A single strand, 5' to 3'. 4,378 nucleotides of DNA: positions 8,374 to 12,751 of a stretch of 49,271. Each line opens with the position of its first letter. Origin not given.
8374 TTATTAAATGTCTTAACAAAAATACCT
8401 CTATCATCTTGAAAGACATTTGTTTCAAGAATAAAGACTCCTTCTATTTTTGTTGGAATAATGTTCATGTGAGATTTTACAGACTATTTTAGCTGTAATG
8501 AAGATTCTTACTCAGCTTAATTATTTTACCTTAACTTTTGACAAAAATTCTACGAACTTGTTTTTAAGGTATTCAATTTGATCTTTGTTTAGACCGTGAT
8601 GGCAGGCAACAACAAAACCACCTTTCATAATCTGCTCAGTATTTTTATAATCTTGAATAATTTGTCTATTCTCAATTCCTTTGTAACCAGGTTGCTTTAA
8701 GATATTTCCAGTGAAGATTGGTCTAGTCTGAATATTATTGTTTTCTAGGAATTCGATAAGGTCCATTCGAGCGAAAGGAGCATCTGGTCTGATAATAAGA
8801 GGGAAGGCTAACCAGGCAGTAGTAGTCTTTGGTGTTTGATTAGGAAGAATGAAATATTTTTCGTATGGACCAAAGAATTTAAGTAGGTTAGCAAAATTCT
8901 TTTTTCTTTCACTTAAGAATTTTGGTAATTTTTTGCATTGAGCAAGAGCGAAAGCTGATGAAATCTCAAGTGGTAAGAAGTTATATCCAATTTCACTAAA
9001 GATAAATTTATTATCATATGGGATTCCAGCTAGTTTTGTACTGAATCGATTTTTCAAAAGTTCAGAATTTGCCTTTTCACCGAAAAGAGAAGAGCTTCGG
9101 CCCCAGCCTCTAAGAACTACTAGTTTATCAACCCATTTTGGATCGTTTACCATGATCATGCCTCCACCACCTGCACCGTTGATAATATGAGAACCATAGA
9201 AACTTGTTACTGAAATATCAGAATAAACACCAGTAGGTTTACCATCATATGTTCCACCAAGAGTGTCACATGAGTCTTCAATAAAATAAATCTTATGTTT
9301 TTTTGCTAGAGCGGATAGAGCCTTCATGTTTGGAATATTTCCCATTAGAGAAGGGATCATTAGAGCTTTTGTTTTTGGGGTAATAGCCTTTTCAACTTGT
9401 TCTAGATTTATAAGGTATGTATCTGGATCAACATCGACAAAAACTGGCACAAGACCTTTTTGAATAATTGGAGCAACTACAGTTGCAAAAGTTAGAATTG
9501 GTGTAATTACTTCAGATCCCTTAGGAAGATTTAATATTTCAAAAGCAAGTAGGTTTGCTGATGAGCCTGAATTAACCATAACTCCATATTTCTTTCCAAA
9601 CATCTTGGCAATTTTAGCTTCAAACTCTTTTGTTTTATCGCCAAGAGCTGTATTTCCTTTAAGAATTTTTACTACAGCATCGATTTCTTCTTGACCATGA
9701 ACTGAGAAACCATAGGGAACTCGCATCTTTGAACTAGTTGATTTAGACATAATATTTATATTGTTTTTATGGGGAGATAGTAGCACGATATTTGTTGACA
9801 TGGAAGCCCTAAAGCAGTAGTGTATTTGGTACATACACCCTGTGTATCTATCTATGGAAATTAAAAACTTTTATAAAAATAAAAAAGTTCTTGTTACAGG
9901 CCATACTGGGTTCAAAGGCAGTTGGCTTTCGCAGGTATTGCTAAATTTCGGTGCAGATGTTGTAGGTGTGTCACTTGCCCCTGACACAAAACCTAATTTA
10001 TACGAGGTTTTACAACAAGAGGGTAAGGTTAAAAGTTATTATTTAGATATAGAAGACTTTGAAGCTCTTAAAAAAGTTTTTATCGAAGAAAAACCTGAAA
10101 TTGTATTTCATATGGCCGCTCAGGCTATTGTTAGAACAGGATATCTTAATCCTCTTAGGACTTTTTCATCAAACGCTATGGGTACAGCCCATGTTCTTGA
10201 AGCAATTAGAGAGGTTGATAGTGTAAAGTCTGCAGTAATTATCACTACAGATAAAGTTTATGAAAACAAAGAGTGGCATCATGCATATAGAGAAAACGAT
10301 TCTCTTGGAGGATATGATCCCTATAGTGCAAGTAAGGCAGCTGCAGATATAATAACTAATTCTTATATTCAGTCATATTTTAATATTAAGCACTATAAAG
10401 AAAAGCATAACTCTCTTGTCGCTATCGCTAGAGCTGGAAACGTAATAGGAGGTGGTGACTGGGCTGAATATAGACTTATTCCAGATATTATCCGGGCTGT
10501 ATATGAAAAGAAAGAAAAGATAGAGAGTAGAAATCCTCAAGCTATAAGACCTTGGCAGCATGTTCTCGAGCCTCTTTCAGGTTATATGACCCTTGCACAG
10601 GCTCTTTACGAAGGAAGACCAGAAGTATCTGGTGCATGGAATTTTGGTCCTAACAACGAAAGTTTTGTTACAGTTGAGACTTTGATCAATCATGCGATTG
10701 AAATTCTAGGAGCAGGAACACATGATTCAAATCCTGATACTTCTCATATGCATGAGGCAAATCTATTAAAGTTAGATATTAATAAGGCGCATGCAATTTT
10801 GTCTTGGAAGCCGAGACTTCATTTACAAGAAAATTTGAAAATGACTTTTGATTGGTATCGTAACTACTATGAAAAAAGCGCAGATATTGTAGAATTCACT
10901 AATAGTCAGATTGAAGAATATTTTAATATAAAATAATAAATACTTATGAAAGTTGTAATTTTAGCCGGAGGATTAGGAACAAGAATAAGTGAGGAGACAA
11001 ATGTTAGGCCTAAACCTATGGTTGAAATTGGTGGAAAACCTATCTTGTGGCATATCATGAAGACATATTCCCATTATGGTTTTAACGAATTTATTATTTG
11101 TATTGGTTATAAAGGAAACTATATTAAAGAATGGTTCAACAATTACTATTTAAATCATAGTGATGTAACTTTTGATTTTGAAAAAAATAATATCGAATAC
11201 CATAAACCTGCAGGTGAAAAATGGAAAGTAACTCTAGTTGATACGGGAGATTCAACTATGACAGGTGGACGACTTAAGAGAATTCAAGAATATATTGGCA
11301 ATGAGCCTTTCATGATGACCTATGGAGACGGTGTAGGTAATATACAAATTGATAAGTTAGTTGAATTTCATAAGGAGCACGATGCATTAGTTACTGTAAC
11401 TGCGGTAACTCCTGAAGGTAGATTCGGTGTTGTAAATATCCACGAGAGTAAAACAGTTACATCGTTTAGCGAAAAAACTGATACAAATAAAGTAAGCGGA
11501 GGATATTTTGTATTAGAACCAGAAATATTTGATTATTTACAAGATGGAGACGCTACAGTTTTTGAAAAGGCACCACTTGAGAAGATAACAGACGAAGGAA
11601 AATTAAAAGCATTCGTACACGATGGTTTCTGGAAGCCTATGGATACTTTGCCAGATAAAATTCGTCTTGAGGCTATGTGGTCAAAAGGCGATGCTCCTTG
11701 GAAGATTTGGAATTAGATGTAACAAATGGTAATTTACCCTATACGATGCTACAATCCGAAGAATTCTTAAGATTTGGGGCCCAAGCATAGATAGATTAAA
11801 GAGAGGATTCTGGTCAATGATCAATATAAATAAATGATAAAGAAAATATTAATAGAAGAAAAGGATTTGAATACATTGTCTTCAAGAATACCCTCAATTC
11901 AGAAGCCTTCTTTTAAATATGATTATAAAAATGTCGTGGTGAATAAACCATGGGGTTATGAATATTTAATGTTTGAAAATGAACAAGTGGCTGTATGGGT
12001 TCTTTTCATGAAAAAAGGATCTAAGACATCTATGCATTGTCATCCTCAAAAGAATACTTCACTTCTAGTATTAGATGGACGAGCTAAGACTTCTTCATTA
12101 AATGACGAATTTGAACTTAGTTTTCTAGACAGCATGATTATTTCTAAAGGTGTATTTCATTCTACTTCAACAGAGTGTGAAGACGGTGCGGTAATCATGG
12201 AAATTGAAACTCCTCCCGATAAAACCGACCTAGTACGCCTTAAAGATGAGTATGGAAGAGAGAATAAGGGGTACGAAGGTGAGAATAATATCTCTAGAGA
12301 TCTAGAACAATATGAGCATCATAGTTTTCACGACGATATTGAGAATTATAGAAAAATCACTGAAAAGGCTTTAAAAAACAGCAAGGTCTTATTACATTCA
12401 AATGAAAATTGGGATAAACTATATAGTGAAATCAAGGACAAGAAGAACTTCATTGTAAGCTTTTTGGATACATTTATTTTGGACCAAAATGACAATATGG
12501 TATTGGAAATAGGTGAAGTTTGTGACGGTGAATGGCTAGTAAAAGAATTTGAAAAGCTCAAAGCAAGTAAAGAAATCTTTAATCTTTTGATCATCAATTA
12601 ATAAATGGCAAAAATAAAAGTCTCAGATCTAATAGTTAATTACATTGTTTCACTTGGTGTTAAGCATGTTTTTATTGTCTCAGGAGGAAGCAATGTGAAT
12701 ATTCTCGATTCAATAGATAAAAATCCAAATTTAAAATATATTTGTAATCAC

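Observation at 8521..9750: RfbH-like 3-dehydratase without the Fe-S cysteine loop and with no E3 reductase: possible reductase-independent route to CDP-3,6-dideoxyhexoses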

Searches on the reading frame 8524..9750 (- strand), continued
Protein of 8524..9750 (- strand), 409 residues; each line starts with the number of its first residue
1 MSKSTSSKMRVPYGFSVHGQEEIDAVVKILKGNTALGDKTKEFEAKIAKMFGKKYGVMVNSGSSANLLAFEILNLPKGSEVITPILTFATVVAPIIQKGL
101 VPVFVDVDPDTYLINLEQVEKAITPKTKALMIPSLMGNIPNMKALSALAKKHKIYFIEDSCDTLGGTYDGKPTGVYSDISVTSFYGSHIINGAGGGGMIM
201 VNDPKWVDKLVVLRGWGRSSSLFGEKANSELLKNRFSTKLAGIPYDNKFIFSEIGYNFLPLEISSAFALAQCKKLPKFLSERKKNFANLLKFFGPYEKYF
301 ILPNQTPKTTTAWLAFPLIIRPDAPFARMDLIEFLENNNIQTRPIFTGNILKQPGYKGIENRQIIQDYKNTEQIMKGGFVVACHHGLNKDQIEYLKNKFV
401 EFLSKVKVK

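Call 78: get_annotated_region(hit=H1, flank=9000)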
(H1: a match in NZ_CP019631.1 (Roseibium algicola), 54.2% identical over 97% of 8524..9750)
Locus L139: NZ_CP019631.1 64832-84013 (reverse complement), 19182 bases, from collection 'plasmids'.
description: Roseibium algicola strain RMAR6-6 plasmid unnamed1, complete sequence
organism: Roseibium algicola (NCBI taxid 2857014)
taxonomy: Bacteria; Pseudomonadota; Alphaproteobacteria; Hyphomicrobiales; Stappiaceae; Roseibium; Roseibium algicola
host: -; source: Rhodosorus marinus,cell culture; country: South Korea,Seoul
typing (MOB-suite, as given by PLSDB): non-mobilizable
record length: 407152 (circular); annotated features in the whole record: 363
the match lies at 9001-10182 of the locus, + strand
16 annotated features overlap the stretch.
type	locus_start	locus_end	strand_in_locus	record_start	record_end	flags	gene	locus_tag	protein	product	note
CDS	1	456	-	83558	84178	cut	-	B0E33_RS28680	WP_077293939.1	sugar transferase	GO:0006486 - protein glycosylation [Evidence IEA]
CDS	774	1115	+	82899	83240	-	-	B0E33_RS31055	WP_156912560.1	hypothetical protein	-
CDS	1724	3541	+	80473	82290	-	-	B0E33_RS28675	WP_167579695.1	nucleoside-diphosphate sugar epimerase/dehydratase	GO:0000271 - polysaccharide biosynthetic process [Evidence IEA]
CDS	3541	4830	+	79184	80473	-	-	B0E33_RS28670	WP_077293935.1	glycosyltransferase family 4 protein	-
CDS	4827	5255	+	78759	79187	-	-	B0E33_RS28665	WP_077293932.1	GtrA family protein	-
CDS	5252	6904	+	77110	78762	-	-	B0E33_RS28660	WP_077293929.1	glycosyltransferase family 39 protein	-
CDS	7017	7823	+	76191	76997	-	rfbF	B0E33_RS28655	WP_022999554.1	glucose-1-phosphate cytidylyltransferase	GO:0009103 - lipopolysaccharide biosynthetic process [Evidence IEA]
CDS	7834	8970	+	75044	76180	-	rfbG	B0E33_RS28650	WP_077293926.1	CDP-glucose 4,6-dehydratase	GO:0009243 - O antigen biosynthetic process [Evidence IEA]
CDS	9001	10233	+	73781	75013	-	-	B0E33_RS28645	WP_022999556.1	DegT/DnrJ/EryC1/StrS family aminotransferase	-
CDS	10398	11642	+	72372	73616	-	-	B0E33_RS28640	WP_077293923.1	class I SAM-dependent methyltransferase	-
CDS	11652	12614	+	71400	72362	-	-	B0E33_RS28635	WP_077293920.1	NAD(P)-dependent oxidoreductase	-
CDS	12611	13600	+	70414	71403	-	-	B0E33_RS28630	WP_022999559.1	glycosyltransferase family 2 protein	-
CDS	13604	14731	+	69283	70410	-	-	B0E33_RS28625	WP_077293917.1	glycosyltransferase family 4 protein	-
CDS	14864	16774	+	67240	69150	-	-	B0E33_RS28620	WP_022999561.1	polysaccharide biosynthesis tyrosine autokinase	-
CDS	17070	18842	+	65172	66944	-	-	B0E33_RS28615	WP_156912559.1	hypothetical protein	-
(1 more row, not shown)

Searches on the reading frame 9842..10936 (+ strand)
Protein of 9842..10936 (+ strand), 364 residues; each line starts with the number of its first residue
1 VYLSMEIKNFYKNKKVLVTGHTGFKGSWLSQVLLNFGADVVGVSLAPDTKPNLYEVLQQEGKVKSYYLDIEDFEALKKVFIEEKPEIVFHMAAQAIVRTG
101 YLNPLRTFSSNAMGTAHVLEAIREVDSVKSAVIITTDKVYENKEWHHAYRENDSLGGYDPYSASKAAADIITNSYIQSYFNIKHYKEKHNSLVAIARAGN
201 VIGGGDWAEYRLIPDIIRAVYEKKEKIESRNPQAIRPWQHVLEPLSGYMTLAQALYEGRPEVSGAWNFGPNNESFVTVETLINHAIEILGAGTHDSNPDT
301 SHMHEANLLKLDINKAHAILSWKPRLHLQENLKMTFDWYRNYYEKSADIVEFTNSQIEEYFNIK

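Call 5: search_protein_families(library=ncbifam, proteins=[window:9842-10936:+], max_evalue=0.00001)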
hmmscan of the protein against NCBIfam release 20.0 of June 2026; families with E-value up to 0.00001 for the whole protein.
window:9842-10936:+ (364 aa): 16 families
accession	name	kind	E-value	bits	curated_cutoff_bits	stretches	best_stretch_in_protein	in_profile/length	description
TIGR02622.1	CDP_4_6_dhtase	equivalog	2.4e-142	474.3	278.45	1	10-360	1-351/352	CDP-glucose 4,6-dehydratase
TIGR01181.1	dTDP_gluc_dehyt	equivalog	4.3e-32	111.5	365.1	1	15-342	1-314/321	dTDP-glucose 4,6-dehydratase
TIGR01179.1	galE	equivalog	2.9e-25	88.8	262.3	1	15-342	1-328/332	UDP-glucose 4-epimerase GalE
TIGR04180.1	EDH_00030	hypoth_equivalog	3.1e-23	82.3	475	1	16-326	1-296/297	NAD-dependent 4,6-dehydratase LegB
TIGR01472.1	gmd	equivalog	1.3e-17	64.1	415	1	14-179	1-173/342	GDP-mannose 4,6-dehydratase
NF007582.0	PRK10217.1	equivalog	4.1e-16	59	698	1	14-287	2-272/355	dTDP-glucose 4,6-dehydratase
NF007490.0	PRK10084.1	subfamily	1.4e-13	50.6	649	1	15-349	2-344/361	dTDP-glucose 4,6-dehydratase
TIGR01214.1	rmlD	equivalog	4e-12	45.8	224.05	1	15-177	1-140/285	dTDP-4-dehydrorhamnose reductase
NF007956.0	PRK10675.1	subfamily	1.4e-09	37.6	394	1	15-170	2-158/338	UDP-glucose 4-epimerase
NF042423.1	oxyalk_red_Shew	equivalog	3.8e-09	36.1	580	1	12-139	7-121/331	2-alkyl-3-oxoalkanoate reductase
NF043036.1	ErythonDh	equivalog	6e-08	32.2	325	1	15-177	2-165/321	D-erythronate dehydrogenase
TIGR03589.1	PseB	equivalog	1.2e-07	31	407.75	1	11-140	2-129/324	UDP-N-acetylglucosamine 4,6-dehydratase (inverting)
NF042422.1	oxyalk_red_OleD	equivalog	2.1e-07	30.6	580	1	15-140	2-114/329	2-alkyl-3-oxoalkanoate reductase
NF011728.1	PRK15181.1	equivalog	2.9e-07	29.8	760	0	6-179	8-183/348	Vi polysaccharide biosynthesis UDP-N-acetylglucosaminuronic acid C-4 epimerase TviC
TIGR03466.1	HpnA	hypoth_equivalog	1.6e-06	27.2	367.65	1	15-133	2-110/327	hopanoid-associated sugar epimerase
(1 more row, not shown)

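Call 6: search_protein_families(library=pfam, proteins=[window:9842-10936:+], max_evalue=0.00001)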
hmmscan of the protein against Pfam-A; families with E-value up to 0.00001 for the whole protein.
window:9842-10936:+ (364 aa): 5 families
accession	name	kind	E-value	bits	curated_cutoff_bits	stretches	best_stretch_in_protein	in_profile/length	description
PF16363.11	GDP_Man_Dehyd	-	4e-38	132.1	27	1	17-334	1-331/332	GDP-mannose 4,6 dehydratase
PF01370.27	Epimerase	-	2.7e-32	112.5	20.9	1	16-259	1-232/240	NAD dependent epimerase/dehydratase family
PF02719.21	Polysacc_synt_2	-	1e-12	48.3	20.2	1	16-141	1-133/293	Polysaccharide biosynthesis protein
PF04321.23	RmlD_sub_bind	-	7e-09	35.6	27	1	15-170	2-134/287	RmlD substrate binding domain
PF01073.25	3Beta_HSD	-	4.9e-06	26.2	22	1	17-168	1-153/280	3-beta hydroxysteroid dehydrogenase/isomerase family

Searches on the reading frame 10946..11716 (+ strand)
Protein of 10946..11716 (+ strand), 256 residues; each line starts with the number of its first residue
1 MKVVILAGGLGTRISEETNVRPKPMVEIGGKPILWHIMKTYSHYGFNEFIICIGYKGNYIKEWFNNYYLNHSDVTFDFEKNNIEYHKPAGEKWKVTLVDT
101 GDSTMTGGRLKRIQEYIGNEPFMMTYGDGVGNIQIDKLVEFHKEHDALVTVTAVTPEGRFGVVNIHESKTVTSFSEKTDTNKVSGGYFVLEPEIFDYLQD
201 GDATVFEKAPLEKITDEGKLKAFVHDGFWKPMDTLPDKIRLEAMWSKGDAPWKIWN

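Call 5: search_protein_families(library=ncbifam, proteins=[window:10946-11716:+], max_evalue=0.00001)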
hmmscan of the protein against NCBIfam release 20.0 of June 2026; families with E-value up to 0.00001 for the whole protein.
window:10946-11716:+ (256 aa): 19 families
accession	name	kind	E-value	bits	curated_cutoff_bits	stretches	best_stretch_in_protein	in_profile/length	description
TIGR02623.1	G1P_cyt_trans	equivalog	9.1e-116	385.7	300.25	1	1-255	1-255/255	glucose-1-phosphate cytidylyltransferase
TIGR03992.1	Arch_glmU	subfamily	3.6e-26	91.9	292.1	2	1-76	1-76/393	bifunctional sugar-1-phosphate nucleotidylyltransferase/acetyltransferase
NF052502.1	man1P_GTase_Rv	exception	1.4e-23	83.3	440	1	2-243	2-228/352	mannose-1-phosphate guanylyltransferase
NF041313.1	UDPGP_AglF_Halo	equivalog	4.7e-23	81.8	400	2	1-69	1-69/234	UTP--glucose-1-phosphate uridylyltransferase AglF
NF049965.1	GlMnHpPGnyltfHddC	equivalog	8.8e-23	81.1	300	2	1-83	1-82/221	D-glycero-D-manno-heptose 1-phosphate guanosyltransferase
NF045761.1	NAMPUrTaseMurU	equivalog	4.8e-18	65.8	250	1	1-80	1-80/226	N-acetylmuramate alpha-1-phosphate uridylyltransferase MurU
NF041173.1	Sug_nt_acttase_Thmprot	equivalog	4.7e-17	62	600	1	1-202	1-180/405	bifunctional sugar-1-phosphate nucleotidylyltransferase/acetyltransferase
TIGR01208.1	rmlA_long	equivalog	3.4e-16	59.1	320.25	1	2-199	1-183/353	glucose-1-phosphate thymidylyltransferase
TIGR02091.1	glgC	equivalog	6.3e-14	51.8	424.9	1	3-235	3-249/364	glucose-1-phosphate adenylyltransferase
NF041135.1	IPPtranDIPPsyn_Thcocales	equivalog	2e-13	50.1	580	1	1-66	1-63/419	bifunctional L-myo-inositol-1-phosphate cytidylyltransferase/CDP-L-myo-inositol myo-inositolphosphotransferase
TIGR01099.1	galU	equivalog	2.5e-13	50.2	326.8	1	1-200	2-216/261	UTP--glucose-1-phosphate uridylyltransferase GalU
NF003670.0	PRK05293.1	equivalog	5.2e-13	48.7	470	1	4-235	8-248/382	glucose-1-phosphate adenylyltransferase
NF001947.0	PRK00725.1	subfamily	2.4e-11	43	470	1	3-182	19-197/426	glucose-1-phosphate adenylyltransferase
TIGR01173.1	glmU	equivalog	3.4e-10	39.4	366.85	1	1-181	1-156/452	bifunctional UDP-N-acetylglucosamine diphosphorylase/glucosamine-1-phosphate N-acetyltransferase GlmU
NF045697.1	MurNAcPUrMurU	equivalog_domain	2.7e-09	36.8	370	1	4-229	1-212/229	N-acetylmuramate alpha-1-phosphate uridylyltransferase MurU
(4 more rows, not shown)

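Call 6: search_protein_families(library=pfam, proteins=[window:10946-11716:+], max_evalue=0.00001)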
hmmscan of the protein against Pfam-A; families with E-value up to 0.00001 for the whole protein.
window:10946-11716:+ (256 aa): 2 families
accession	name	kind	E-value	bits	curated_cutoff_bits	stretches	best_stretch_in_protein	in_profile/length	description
PF00483.29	NTP_transferase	-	2.9e-22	79.9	21.2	1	2-230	1-227/245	Nucleotidyl transferase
PF12804.13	NTP_transf_3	-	2.8e-08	34.5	27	1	3-57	1-50/160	MobA-like NTP transferase domain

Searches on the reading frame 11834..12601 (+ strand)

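Call 5: search_protein_families(library=ncbifam, proteins=[window:11834-12601:+], max_evalue=0.00001)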
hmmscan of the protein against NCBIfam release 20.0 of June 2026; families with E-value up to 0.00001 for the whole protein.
window:11834-12601:+ (255 aa): 1 family
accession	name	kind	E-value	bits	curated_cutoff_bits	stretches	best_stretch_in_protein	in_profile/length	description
TIGR01479.1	GMP_PMI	equivalog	1.3e-06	27.5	372.95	1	34-142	357-467/467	mannose-1-phosphate guanylyltransferase/mannose-6-phosphate isomerase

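Call 6: search_protein_families(library=pfam, proteins=[window:11834-12601:+], max_evalue=0.00001)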
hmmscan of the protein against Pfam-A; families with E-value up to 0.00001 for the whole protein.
window:11834-12601:+ (255 aa): 0 families

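Call 88: search_protein_families(library=pfam, proteins=[window:11834-12601:+], max_evalue=0.001)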
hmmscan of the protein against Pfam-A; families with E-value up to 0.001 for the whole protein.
window:11834-12601:+ (255 aa): 2 families
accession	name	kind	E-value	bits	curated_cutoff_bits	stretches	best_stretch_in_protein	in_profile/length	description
PF01050.24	MannoseP_isomer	-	5e-05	23.9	23.6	1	35-125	11-101/116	Mannose-6-phosphate isomerase C-terminal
PF07883.17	Cupin_2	-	0.00072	19.7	27.2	0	59-119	5-64/70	Cupin domain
